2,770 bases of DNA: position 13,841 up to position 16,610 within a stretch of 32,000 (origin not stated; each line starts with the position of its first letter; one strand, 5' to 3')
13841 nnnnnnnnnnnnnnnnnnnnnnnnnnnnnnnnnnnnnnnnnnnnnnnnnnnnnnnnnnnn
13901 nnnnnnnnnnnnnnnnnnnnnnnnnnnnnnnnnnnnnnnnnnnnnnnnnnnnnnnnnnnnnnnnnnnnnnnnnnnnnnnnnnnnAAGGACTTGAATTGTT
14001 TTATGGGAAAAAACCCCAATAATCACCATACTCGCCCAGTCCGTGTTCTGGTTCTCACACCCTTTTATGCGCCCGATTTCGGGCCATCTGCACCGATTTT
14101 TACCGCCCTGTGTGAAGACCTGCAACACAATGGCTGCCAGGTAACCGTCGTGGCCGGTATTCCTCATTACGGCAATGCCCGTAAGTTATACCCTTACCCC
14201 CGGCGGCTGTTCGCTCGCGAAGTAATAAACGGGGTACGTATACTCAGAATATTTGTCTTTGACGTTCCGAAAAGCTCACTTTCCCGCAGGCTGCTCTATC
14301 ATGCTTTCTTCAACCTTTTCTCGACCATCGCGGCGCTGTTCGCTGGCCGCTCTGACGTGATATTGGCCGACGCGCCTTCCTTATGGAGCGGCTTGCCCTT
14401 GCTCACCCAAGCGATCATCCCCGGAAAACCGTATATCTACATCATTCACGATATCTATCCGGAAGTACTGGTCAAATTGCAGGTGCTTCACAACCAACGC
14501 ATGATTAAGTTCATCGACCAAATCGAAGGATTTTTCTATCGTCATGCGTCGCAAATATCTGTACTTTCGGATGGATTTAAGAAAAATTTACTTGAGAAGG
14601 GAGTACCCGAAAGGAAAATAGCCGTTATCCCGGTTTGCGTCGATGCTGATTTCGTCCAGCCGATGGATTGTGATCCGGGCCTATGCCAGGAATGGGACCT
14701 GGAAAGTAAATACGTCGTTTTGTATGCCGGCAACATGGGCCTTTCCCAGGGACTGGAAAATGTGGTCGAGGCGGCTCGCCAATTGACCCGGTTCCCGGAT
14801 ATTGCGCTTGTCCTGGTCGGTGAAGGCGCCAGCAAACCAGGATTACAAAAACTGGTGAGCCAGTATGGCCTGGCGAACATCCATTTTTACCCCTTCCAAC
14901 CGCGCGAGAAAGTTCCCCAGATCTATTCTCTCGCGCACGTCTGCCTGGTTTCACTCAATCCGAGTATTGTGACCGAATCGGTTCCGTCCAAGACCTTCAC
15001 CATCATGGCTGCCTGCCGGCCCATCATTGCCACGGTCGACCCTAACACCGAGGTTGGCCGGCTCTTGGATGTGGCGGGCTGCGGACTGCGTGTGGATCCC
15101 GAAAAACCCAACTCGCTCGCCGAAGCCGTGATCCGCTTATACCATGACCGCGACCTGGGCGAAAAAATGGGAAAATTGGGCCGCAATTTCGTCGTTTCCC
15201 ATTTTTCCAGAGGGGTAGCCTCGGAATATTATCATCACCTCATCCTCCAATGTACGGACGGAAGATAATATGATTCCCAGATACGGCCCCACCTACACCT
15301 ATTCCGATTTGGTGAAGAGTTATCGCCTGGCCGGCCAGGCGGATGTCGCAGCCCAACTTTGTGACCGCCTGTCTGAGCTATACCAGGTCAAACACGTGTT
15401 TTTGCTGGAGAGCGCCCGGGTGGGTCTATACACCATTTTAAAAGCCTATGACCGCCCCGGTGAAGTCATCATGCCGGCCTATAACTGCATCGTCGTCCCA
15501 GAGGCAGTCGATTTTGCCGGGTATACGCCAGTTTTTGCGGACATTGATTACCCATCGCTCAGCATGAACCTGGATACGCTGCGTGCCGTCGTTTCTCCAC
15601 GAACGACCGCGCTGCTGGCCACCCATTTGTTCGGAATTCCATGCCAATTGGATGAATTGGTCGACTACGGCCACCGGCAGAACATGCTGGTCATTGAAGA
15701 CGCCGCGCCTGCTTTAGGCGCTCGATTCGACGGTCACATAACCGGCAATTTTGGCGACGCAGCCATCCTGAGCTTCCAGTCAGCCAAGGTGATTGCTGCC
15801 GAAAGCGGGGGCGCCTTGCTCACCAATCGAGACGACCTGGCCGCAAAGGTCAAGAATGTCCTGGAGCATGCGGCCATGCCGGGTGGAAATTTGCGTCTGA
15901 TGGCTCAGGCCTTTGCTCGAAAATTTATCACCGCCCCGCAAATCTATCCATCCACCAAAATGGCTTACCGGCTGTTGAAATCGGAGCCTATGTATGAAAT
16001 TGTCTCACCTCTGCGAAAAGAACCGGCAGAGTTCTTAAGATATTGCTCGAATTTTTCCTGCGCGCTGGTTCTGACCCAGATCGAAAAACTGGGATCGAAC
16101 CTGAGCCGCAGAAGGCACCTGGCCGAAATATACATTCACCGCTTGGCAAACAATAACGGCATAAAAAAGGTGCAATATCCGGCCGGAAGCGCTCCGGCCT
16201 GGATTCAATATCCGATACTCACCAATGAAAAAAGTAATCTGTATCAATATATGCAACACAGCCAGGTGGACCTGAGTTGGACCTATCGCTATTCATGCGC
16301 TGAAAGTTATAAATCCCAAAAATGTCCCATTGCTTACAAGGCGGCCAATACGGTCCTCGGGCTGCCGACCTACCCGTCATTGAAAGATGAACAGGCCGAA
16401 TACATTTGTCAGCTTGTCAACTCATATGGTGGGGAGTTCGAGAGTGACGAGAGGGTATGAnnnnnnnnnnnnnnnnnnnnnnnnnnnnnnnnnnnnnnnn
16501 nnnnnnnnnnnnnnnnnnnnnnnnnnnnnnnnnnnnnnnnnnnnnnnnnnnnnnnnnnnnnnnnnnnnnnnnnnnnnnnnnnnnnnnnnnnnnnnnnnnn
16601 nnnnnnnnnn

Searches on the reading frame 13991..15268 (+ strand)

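Call 9: search_protein_families(library=pfam, proteins=[window:13991-15268:+], max_evalue=0.001)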
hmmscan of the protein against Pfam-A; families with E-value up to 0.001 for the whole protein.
window:13991-15268:+ (425 aa): 4 families
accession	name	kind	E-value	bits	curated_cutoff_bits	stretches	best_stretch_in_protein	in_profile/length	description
PF00534.26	Glycos_transf_1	-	2.3e-21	76.5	26.4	1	238-399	13-171/172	Glycosyl transferases group 1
PF13692.12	Glyco_trans_1_4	-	1.9e-16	61.1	27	1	241-386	2-142/142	Glycosyl transferases group 1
PF13439.12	Glyco_transf_4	-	9.5e-14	52.2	28.5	1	39-220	10-169/170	Glycosyltransferase Family 4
PF13579.12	Glyco_trans_4_4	-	1.4e-12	48.6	29.7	1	37-215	7-157/158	Glycosyl transferase 4-like domain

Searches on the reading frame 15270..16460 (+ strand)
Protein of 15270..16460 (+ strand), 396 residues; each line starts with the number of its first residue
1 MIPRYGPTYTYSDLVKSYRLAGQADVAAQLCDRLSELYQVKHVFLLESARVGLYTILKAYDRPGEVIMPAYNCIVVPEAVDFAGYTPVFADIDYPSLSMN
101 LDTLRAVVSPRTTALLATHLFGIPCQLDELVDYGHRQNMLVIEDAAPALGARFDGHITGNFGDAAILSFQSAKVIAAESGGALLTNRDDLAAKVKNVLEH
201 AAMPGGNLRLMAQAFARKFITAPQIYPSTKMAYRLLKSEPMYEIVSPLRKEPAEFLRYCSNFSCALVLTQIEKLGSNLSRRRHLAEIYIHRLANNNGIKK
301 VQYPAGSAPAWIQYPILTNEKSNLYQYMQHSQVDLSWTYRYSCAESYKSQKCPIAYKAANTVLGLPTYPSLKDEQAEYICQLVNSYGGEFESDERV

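Call 9: search_protein_families(library=pfam, proteins=[window:15270-16460:+], max_evalue=0.001)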
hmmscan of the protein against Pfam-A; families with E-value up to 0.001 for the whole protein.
window:15270-16460:+ (396 aa): 1 family
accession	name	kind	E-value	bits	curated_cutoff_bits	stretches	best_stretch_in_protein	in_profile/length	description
PF01041.23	DegT_DnrJ_EryC1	-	5.2e-56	190.8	19.8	2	29-201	28-202/360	DegT/DnrJ/EryC1/StrS aminotransferase family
